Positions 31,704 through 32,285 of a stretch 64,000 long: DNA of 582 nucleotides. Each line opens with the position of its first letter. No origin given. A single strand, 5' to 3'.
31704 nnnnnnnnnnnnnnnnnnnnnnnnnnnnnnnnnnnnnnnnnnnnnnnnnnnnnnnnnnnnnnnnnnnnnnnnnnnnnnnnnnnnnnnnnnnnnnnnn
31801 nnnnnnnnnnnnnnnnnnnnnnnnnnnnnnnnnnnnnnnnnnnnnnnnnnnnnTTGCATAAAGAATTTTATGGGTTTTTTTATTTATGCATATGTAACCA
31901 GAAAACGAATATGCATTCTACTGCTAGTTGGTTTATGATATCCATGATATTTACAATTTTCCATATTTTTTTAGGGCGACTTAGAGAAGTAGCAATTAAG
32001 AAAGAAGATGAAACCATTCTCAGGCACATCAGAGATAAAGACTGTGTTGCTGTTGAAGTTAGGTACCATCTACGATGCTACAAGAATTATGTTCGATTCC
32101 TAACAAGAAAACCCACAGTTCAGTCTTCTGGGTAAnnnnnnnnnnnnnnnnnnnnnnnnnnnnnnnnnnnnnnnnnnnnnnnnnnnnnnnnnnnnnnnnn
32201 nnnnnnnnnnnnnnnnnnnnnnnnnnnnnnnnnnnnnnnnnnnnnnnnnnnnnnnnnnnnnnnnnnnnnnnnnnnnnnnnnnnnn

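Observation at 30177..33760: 3.58-kb TIR element with 3-bp TSD inserted into a satellite monomer, carrying a candidate spliced ORF with a Cys/His-rich motif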

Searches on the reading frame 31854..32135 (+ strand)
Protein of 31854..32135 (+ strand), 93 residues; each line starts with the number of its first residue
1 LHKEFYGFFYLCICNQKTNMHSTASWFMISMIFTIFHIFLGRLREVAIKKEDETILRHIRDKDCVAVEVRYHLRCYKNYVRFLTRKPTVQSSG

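Call 64: find_encoding_contigs(protein=window:31854-32135:+, flank=5000, max_places=5)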
Protein window:31854-32135:+ (93 aa): no gene with exactly this product is on record in the collection.
